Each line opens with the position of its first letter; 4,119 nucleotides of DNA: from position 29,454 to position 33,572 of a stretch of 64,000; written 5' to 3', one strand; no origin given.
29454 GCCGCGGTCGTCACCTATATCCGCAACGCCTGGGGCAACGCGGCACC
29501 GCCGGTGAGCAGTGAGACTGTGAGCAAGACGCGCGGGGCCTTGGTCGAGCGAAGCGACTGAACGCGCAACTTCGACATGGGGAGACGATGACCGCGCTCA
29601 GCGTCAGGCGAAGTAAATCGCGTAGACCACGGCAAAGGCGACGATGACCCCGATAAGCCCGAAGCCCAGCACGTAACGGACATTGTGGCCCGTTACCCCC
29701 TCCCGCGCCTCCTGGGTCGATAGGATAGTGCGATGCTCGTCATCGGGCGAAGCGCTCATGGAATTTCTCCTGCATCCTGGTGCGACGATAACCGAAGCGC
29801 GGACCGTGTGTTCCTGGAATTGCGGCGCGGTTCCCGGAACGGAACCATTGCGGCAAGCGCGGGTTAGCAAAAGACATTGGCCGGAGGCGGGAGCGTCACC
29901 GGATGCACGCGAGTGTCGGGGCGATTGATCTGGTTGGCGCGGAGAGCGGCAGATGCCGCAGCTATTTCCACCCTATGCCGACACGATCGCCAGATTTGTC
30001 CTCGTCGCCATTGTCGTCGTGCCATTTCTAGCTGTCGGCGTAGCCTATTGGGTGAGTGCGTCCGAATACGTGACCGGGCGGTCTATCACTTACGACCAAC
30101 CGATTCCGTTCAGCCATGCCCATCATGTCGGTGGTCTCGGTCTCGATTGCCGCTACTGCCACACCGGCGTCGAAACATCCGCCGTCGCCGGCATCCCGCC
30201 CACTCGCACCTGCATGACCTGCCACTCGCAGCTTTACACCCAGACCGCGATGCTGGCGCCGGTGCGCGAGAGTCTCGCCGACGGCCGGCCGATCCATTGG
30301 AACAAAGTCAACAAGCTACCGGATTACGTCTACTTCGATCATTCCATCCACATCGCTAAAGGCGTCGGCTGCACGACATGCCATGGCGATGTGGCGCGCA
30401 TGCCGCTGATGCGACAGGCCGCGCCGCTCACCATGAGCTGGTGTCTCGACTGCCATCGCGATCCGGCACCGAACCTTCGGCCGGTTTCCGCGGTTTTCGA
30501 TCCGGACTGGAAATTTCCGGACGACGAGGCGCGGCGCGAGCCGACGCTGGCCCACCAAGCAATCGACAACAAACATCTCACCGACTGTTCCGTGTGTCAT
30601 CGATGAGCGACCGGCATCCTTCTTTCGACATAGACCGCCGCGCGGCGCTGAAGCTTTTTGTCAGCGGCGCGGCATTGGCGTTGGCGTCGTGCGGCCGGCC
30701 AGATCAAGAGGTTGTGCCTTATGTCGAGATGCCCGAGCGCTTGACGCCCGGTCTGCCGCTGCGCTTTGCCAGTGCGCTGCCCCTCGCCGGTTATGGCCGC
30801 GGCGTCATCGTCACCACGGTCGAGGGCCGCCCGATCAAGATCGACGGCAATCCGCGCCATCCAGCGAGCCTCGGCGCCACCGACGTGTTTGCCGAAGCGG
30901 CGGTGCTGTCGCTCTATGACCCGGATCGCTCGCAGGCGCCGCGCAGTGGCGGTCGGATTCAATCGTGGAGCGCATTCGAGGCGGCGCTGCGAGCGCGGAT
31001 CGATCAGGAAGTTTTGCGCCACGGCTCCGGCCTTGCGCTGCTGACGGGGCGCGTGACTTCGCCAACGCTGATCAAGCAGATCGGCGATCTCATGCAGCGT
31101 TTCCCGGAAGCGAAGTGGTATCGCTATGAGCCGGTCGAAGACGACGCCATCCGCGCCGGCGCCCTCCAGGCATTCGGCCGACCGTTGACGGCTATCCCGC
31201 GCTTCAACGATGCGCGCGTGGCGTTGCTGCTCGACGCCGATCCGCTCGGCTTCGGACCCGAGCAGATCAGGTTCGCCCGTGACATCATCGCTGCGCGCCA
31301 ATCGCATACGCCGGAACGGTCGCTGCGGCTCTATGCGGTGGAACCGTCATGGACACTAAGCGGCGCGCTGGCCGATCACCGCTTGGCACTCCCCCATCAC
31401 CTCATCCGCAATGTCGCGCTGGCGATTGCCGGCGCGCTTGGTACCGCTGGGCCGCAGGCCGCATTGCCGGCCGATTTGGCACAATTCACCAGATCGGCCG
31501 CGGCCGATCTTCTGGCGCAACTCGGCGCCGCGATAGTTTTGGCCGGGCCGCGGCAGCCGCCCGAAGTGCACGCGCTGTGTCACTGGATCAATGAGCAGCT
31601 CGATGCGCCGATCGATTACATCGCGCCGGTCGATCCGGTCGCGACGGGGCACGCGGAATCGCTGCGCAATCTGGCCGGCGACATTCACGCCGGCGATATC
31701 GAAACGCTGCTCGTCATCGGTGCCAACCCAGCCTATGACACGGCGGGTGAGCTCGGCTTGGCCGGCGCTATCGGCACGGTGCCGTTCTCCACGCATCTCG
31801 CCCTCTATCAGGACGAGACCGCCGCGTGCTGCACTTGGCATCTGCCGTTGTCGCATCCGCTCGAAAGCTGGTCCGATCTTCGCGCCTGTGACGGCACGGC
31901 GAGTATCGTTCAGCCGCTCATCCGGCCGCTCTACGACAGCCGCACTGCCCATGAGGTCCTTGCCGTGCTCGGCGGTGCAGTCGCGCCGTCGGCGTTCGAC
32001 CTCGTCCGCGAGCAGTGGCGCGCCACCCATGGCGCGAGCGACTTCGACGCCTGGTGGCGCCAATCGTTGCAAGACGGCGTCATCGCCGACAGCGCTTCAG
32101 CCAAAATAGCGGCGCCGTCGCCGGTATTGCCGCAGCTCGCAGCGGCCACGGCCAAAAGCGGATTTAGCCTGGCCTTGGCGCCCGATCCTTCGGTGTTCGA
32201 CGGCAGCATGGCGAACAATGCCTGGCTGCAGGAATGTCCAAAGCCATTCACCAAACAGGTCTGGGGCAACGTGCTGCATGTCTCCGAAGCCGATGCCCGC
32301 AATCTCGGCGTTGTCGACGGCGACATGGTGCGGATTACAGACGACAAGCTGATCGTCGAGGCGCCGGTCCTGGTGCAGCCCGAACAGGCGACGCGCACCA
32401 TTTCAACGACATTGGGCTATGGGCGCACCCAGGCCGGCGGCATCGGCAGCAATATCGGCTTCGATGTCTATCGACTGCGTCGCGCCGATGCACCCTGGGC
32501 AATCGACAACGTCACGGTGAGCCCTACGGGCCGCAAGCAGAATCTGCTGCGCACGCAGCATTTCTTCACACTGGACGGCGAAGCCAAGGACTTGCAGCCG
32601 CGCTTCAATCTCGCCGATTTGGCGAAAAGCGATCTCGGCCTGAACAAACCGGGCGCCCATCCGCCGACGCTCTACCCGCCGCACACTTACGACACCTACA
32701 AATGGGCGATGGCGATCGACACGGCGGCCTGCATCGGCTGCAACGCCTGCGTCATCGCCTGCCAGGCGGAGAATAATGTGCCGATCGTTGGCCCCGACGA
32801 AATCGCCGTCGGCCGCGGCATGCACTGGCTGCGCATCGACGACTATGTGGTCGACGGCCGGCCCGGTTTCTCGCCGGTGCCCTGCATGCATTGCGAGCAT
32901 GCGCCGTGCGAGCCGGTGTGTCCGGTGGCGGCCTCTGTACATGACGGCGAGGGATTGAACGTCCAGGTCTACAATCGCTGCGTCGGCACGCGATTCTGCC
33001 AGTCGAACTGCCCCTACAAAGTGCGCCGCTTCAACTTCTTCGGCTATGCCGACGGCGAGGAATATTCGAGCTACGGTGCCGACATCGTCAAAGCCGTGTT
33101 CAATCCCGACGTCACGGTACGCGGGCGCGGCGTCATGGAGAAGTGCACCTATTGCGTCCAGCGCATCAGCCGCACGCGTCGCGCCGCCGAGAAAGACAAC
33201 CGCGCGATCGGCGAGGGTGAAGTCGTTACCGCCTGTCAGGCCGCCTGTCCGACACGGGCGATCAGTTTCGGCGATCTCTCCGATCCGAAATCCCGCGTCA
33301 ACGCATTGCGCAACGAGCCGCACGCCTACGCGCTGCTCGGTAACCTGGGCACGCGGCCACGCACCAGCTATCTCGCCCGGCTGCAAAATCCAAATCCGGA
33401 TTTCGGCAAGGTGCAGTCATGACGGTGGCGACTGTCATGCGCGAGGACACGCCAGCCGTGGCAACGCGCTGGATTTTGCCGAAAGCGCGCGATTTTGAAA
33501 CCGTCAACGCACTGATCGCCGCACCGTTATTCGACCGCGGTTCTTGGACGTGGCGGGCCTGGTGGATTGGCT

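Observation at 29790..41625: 12-gene translationally chained Alternative Complex III + SCO + caa3 oxidase module behind divergent stress-type promoters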

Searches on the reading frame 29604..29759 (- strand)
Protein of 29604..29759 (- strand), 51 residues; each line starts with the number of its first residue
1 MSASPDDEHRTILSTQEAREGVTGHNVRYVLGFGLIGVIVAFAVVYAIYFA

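Call 75: search_protein_families(library=pfam, proteins=[window:29604-29759:-], max_evalue=0.05)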
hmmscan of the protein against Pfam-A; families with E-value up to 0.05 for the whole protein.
window:29604-29759:- (51 aa): 0 families
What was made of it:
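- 29604..29759 (-): 51-aa single-TM peptide gene, divergent from actA. No Pfam family (call 75).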

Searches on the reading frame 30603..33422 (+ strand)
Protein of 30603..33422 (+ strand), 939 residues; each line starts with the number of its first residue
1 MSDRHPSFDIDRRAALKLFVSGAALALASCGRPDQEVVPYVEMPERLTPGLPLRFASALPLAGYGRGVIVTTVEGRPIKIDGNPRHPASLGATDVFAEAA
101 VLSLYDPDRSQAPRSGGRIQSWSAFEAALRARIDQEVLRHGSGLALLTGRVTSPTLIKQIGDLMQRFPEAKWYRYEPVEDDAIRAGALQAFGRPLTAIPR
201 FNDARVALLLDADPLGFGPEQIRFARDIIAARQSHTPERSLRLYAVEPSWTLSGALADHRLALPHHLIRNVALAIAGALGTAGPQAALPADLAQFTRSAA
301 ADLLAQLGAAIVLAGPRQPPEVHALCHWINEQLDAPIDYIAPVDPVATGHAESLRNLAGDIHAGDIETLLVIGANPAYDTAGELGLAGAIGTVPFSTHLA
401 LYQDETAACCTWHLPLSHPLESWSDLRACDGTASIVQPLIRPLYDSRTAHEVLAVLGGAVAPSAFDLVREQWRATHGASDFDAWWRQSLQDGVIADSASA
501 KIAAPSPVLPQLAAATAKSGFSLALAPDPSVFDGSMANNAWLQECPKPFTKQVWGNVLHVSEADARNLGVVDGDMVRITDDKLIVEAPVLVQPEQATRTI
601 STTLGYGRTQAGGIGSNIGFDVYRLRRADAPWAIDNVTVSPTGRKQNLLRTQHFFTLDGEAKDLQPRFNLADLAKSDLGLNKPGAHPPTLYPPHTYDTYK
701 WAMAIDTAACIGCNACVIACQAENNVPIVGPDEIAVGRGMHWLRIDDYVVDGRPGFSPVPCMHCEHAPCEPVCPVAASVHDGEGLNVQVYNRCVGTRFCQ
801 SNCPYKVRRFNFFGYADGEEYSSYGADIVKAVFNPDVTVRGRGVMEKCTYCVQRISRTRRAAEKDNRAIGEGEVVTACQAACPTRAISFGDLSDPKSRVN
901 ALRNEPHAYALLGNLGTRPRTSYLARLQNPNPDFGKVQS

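Call 6: search_protein_families(library=pfam, proteins=[window:30603-33422:+], max_evalue=0.01)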
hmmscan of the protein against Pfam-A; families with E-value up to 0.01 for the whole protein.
window:30603-33422:+ (939 aa): 7 families
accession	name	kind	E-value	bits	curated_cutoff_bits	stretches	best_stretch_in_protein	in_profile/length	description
PF12838.12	Fer4_7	-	5.1e-12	46.5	27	2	710-777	2-52/52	4Fe-4S dicluster domain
PF13247.11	Fer4_11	-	2.4e-09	37.7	26.2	1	756-811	5-62/100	4Fe-4S dicluster domain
PF01568.27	Molydop_binding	-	5.7e-05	23.5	26.8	1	556-609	30-84/110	Molydopterin dinucleotide binding domain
PF12797.12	Fer4_2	-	0.00054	20.2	24.5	1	701-721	1-21/22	4Fe-4S binding domain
PF13237.11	Fer4_10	-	0.00055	20.2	25.5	1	703-724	2-25/53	4Fe-4S dicluster domain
PF00037.32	Fer4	-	0.0021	18.2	21.1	1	705-721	3-19/24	4Fe-4S binding domain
PF12837.12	Fer4_6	-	0.0071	16.7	25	1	704-720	3-19/24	4Fe-4S binding domain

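Call 7: search_protein_families(library=ncbifam, proteins=[window:30603-33422:+], max_evalue=0.01)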
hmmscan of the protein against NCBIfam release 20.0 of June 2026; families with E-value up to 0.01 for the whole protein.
window:30603-33422:+ (939 aa): 23 families
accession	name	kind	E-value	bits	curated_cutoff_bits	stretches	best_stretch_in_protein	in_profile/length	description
NF041782.1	mnquin_red_QrcC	equivalog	4.1e-55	187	400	1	701-926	1-227/239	menaquinone reductase iron-sulfur cluster-binding subunit QrcC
NF045797.1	DsrO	equivalog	5.4e-33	114.4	200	1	697-924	40-234/235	sulfate reduction electron transfer complex DsrMKJOP subunit DsrO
TIGR03149.1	cyt_nit_nrfC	equivalog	2.5e-26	92.4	377.6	2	697-811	35-145/225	cytochrome c nitrite reductase Fe-S protein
NF041715.1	arsenate_red_ArrB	equivalog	1.6e-24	86.7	450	1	700-925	2-226/233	arsenate respiratory reductase iron-sulfur subunit ArrB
NF041783.2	mnquin_red_QrcB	equivalog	5.2e-24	84.4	440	2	359-624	394-670/695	menaquinone reductase molybdopterin-binding-like subunit QrcB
NF011569.0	PRK14993.1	equivalog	1.4e-19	70.5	416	1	699-811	42-150/244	tetrathionate reductase subunit TtrB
NF038355.1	FDH3_beta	equivalog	1.1e-17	64.7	240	2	704-810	6-103/180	formate dehydrogenase FDH3 subunit beta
TIGR02951.1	DMSO_dmsB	equivalog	1.8e-16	60.6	214.1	1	704-811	5-115/161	DMSO/selenate family reductase complex B subunit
NF008134.0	PRK10882.1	equivalog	1.2e-14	54.1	263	2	760-813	112-166/329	hydrogenase 2 operon protein HybA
NF042979.1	EthbenzDh_ebdB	equivalog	1.3e-09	37.4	740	1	761-813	153-206/354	ethylbenzene dehydrogenase subunit beta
NF009451.0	PRK12809.1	equivalog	1.5e-09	36.7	1154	1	703-807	5-101/639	formate-dependent uric acid utilization protein YgfT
NF009408.0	PRK12769.1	equivalog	4.6e-09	34.9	1003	1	705-808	7-102/659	formate-dependent uric acid utilization protein AegA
TIGR03478.1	DMSO_red_II_bet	subfamily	7.1e-09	35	480.7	1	760-811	130-182/321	DMSO reductase family type II enzyme, iron-sulfur subunit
NF045715.1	sulf_resp_HmcB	equivalog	7.4e-09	35.1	420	1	702-812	38-158/307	sulfate respiration complex iron-sulfur protein HmcB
NF007658.0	PRK10330.1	equivalog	9.8e-08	31.7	260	1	704-807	6-103/181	electron transport protein HydN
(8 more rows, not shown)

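Call 9: find_homologous_proteins(query=window:30603-33422:+, max_evalue=1e-20)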
Query window:30603-33422:+ (939 aa): 5568 proteins with E <= 1e-20 among 8000 candidates; the best 120 are listed.
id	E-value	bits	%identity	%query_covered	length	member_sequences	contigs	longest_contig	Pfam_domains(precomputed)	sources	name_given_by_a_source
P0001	0.0e+0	2014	92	100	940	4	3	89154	PF13247.12,PF12838.13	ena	-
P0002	0.0e+0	2002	91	100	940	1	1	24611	PF13247.12,PF12838.13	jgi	jgi:Fe-S-cluster-containing dehydrogenase component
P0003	0.0e+0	1979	90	100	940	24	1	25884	PF13247.12,PF12838.13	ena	-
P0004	0.0e+0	1961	90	100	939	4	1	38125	PF13247.12,PF12838.13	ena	-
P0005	0.0e+0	1957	89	100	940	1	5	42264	PF13247.12,PF12838.13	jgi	jgi:Fe-S-cluster-containing dehydrogenase component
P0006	0.0e+0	1926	88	100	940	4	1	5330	PF13247.12,PF12838.13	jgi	jgi:Fe-S-cluster-containing dehydrogenase component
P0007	0.0e+0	1749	80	100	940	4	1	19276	PF13247.12,PF12838.13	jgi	jgi:Fe-S-cluster-containing dehydrogenase component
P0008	0.0e+0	1715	79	99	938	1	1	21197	PF13247.12,PF12838.13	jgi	jgi:Fe-S-cluster-containing dehydrogenase component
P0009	0.0e+0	1679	77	99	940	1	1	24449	PF13247.12,PF12838.13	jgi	jgi:molybdopterin-containing oxidoreductase family iron-sulfur binding subunit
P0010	0.0e+0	1675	77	99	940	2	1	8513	PF13247.12,PF12838.13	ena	-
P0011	0.0e+0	1667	76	99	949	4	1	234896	PF13247.12,PF12838.13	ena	-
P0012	0.0e+0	1655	75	100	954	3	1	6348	PF13247.12,PF12838.13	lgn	-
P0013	0.0e+0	1654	75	100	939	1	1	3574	PF13247.12,PF12838.13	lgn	-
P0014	0.0e+0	1651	76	99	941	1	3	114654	PF13247.12,PF12838.13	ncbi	-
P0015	0.0e+0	1643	75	99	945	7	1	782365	PF13247.12,PF12838.13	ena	-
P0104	0.0e+0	1466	66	99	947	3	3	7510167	PF13247.12,PF12838.13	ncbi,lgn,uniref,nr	ncbi:4Fe-4S dicluster domain-containing protein [Bradyrhizobium sp. ISRA443]|uniref:4Fe-4S dicluster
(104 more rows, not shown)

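Call 11: find_encoding_contigs(protein=window:30603-33422:+, flank=10000, max_places=3)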
Protein window:30603-33422:+ (939 aa): no gene with exactly this product is on record in the collection.
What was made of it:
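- Tried and rejected: Exact look-up of the window's ActB in the assembly collection found nothing (call 11).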

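Call 12: find_encoding_contigs(protein=P0001, flank=10000, max_places=3)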
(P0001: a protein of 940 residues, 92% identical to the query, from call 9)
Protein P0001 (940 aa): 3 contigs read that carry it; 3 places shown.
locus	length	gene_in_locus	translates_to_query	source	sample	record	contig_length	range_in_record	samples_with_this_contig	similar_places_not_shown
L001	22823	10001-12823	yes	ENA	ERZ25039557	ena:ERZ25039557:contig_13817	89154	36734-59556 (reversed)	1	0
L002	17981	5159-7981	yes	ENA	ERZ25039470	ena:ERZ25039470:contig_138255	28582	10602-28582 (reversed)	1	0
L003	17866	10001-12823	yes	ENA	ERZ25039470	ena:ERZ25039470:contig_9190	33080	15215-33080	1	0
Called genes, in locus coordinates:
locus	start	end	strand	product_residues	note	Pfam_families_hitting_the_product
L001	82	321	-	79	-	PF02515:CoA_transf_3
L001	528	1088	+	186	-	PF04679:DNA_ligase_A_C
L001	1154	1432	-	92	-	-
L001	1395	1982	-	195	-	PF02775:TPP_enzyme_C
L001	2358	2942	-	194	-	PF02776:TPP_enzyme_N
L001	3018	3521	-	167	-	PF05974:DUF892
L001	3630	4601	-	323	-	-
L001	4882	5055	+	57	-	PF07043:DUF1328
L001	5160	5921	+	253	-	PF13618:Gluconate_2-dh3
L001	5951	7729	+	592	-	PF00732:GMC_oxred_N, PF05199:GMC_oxred_C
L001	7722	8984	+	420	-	PF00034:Cytochrom_C, PF13442:Cytochrome_CBB3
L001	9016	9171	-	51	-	-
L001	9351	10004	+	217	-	PF02085:Cytochrom_CIII (faint), PF14522:Cytochrome_C7 (faint), PF14537:Cytochrom_c3_2 (faint)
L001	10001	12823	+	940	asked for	PF12838:Fer4_7 (weak), PF13247:Fer4_11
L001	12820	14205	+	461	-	PF03916:NrfD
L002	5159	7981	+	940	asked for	PF12838:Fer4_7 (weak), PF13247:Fer4_11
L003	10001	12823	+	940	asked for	PF12838:Fer4_7 (weak), PF13247:Fer4_11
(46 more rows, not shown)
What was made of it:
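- Tried and rejected: The closest relatives are 92%-identical metagenome contigs (calls 9, 12).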

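Call 13: find_encoding_contigs(protein=P0104, flank=10000, max_places=2)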
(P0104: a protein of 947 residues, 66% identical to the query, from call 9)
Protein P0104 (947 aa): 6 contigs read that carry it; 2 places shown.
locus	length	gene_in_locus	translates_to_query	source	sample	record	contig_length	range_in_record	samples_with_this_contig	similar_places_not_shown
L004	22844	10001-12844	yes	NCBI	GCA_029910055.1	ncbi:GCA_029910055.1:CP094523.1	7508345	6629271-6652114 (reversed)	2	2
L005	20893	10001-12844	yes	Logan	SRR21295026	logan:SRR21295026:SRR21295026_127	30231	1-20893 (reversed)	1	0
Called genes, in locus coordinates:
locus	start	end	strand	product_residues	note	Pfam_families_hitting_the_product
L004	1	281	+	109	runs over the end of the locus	PF03860:Csp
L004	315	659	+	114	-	PF21621:MPI_cupin_dom (weak), PF05899:Cupin_3 (faint), PF02311:AraC_binding (weak), PF07883:Cupin_2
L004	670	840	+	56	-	-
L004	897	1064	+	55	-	-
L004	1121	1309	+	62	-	-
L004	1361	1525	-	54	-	-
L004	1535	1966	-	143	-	PF00571:CBS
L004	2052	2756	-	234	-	PF02308:MgtC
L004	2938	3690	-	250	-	PF01904:DUF72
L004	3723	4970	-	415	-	PF05559:DUF763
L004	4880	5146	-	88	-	-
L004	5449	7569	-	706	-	PF03176:MMPL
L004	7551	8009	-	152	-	-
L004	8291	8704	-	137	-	-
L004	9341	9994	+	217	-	PF02085:Cytochrom_CIII (faint), PF14537:Cytochrom_c3_2 (faint), PF14522:Cytochrome_C7 (weak)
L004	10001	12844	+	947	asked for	PF13247:Fer4_11, PF12838:Fer4_7 (weak)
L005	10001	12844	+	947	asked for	PF13247:Fer4_11, PF12838:Fer4_7 (weak)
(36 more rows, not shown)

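Call 23: find_related_loci(query=window:30603-33422:+, collection=genome_contigs, flank=10000)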
Query window:30603-33422:+ (939 aa) in genome_contigs; peptide patterns used: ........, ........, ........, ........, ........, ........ (x = any residue, [..] = any of these).
600 stretches matched a pattern (row limit reached: there are more); 599 encode a relative of the query (tblastn E <= 1e-3); the best 80 are kept; 80 distinct loci.
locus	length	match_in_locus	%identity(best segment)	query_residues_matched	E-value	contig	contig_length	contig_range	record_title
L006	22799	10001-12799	73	4-935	0e+0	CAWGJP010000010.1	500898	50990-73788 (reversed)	MAG: uncultured Alphaproteobacteria bacterium isolate MFD02671.bin.1.117 genome assembly, contig: contig_49639, whole ge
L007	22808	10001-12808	73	6-939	0e+0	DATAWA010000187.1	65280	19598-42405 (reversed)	MAG TPA_asm: Xanthobacteraceae bacterium isolate SMAG_U5613 k141_1740386, whole genome shotgun sequence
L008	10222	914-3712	58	1-931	0e+0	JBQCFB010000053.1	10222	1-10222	MAG: Pseudolabrys sp. isolate bin168 k141_2872294, whole genome shotgun sequence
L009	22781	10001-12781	55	10-934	0e+0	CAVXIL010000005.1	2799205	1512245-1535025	MAG: uncultured Alphaproteobacteria bacterium isolate MFD03346.bin.1.30 genome assembly, contig: contig_983, whole genom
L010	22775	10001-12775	55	11-934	0e+0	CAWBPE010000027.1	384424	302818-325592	MAG: uncultured Alphaproteobacteria bacterium isolate MFD09671.bin.1.108 genome assembly, contig: contig_3395, whole gen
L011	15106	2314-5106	54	3-932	0e+0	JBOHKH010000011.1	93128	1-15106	MAG: Rhizomicrobium sp. isolate SE1507_metabat2.bin.11 NODE_89_length_93128_cov_5.213051, whole genome shotgun sequence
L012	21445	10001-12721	55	30-932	0e+0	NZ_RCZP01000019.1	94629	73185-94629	Roseomonas nepalensis strain S9.3B scaffold19.1, whole genome shotgun sequence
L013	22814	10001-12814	52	3-933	0e+0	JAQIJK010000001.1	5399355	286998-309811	MAG: Methylobacterium frigidaeris isolate bin19 tig00000092, whole genome shotgun sequence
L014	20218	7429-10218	62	5-932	0e+0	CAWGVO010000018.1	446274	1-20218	MAG: uncultured Alphaproteobacteria bacterium isolate MFD02416.bin.2.267 genome assembly, contig: contig_7010, whole gen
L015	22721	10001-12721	54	29-932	0e+0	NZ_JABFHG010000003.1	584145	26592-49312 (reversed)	Roseicella sp. DB1501 contig3, whole genome shotgun sequence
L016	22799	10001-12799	51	9-936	0e+0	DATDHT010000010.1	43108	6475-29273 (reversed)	MAG TPA_asm: Roseiarcus sp. isolate SMAG_U285 k141_1349252, whole genome shotgun sequence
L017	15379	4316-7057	49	29-935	0e+0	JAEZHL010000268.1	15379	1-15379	MAG: Proteobacteria bacterium isolate OH_CDB_135 k127_1721458, whole genome shotgun sequence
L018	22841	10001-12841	50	12-932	0e+0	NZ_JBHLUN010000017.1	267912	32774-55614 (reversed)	Roseomonas elaeocarpi strain TBRC 5777 GCM70007136_23, whole genome shotgun sequence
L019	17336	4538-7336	45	10-934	0e+0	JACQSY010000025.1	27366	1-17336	MAG: Acidobacteria bacterium isolate NC_groundwater_1397_Ag_S-0.65um_54_40 S_p65_S5_coassembly_k141_1457064, whole genom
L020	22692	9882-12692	48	10-935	0e+0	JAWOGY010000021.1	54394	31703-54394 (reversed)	MAG: Vicinamibacterales bacterium isolate CWP4-1.bin.183 k191_686557, whole genome shotgun sequence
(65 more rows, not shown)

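Call 40: search_solved_structures(query=window:30603-33422:+, max_evalue=0.00001)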
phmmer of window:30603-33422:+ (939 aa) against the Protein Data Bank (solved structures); distinct sequences matched with E-value up to 0.00001: 11.
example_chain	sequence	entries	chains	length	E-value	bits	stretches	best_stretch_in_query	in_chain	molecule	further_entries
6lod_B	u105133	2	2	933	9.9e-261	871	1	31-936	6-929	Fe-S-cluster-containing hydrogenase components 1-like protein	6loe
8k9e_B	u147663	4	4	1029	2.7e-239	800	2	10-565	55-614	Fe-S-cluster-containing hydrogenase components 1-like protein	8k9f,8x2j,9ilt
6f0k_B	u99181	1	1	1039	3.1e-209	700.6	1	9-933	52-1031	Fe-S-cluster-containing hydrogenase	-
6btm_B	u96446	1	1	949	4.3e-132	445.3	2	30-749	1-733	Alternative Complex III subunit B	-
6cz7_B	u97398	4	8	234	6.1e-23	84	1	702-925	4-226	4Fe-4S ferredoxin, iron-sulfur binding domain protein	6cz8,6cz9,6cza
2vpw_B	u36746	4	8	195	3.1e-21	78.4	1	700-817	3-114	NRFC PROTEIN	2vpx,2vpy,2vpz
9vap_B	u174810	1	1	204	1.4e-11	46.4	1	705-810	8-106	4Fe-4S dicluster domain-containing protein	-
7qv7_B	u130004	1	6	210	6.6e-09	37.6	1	706-821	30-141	Hydrogen dependent carbon dioxide reductase subunit HycB4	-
4v4c_B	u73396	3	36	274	2.3e-08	35.7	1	701-811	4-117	Pyrogallol hydroxytransferase small subunit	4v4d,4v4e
1kqf_B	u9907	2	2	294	9.6e-08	33.7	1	690-811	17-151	FORMATE DEHYDROGENASE, NITRATE-INDUCIBLE, IRON-SULFUR SUBUNIT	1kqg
7qv7_A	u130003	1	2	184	1.5e-06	29.7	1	705-852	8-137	Hydrogen dependent carbon dioxide reductase subunit HycB3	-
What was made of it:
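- On Alternative Complex III (ACIII): The best PDB hits are ActB chains, 6lod_B at E 1e-260 and 6f0k_B at 3e-209 (call 40).
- Tried and rejected: The Qrc/Psr/Nrf alternative was considered and rejected (calls 7, 40).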
